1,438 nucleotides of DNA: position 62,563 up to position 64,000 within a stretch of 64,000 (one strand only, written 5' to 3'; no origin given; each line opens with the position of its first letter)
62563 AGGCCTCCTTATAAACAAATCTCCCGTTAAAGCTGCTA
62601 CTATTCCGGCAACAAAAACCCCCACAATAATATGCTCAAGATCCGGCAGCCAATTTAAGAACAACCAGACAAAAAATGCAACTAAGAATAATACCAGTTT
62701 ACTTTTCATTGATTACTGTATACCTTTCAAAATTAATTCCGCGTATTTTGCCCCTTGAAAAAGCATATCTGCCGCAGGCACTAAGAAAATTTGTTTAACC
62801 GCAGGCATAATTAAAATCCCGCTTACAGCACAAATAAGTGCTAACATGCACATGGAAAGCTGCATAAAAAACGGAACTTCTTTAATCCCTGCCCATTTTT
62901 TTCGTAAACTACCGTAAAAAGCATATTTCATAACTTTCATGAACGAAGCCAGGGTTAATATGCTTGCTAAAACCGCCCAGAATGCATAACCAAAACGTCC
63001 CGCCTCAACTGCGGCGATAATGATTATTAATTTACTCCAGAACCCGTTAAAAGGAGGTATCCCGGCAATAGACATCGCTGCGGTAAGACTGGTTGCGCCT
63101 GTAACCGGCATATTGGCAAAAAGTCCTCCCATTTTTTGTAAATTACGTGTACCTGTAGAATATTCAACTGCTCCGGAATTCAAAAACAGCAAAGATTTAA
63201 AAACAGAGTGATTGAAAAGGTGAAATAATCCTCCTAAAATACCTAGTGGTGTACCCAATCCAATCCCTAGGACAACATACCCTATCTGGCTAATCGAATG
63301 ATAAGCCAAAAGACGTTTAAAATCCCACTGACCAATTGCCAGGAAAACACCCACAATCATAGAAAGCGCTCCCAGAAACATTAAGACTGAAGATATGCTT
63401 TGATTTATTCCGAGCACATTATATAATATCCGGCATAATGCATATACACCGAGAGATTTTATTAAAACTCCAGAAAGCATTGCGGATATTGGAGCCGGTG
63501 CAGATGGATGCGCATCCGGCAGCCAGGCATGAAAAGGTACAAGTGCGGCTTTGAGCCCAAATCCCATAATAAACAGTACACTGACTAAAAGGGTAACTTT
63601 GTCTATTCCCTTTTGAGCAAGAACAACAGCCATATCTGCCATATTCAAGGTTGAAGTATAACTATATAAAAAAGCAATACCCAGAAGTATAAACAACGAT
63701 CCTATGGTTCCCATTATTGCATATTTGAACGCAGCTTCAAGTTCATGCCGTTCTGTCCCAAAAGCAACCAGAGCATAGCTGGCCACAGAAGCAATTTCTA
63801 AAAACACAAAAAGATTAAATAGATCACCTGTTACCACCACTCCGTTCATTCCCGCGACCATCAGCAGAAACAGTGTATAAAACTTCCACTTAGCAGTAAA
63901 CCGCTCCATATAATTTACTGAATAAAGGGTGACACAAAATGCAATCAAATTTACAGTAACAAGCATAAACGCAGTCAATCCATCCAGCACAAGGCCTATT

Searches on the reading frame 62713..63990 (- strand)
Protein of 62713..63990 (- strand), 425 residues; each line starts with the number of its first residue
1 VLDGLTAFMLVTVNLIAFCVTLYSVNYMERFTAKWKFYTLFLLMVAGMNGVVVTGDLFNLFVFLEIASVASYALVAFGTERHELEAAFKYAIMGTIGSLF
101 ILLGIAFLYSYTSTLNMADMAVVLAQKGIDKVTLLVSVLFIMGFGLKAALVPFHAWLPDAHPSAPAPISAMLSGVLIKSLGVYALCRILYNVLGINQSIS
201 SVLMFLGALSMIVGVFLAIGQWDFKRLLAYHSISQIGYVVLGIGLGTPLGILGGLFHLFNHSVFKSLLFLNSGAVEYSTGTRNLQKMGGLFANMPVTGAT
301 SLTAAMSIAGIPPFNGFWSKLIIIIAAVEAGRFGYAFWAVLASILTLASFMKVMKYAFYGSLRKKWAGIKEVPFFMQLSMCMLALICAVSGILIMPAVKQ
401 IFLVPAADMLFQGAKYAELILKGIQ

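Call 52: search_protein_families(library=pfam, proteins=[window:62713-63990:-], max_evalue=0.00001)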
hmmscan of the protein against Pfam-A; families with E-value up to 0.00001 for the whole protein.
window:62713-63990:- (425 aa): 3 families
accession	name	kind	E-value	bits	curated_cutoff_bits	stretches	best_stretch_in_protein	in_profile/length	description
PF00361.26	Proton_antipo_M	-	8.7e-67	225.8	21.5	1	55-346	2-294/294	NADH:quinone oxidoreductase/Mrp antiporter, TM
PF10125.14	NADHdeh_related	-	1.6e-10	41.2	27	1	41-156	72-184/218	NADH dehydrogenase I, subunit N related protein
PF00662.26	Proton_antipo_N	-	9.5e-08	32.3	24.5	1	1-38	14-51/51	NADH-Ubiquinone oxidoreductase (complex I), chain 5 N-terminus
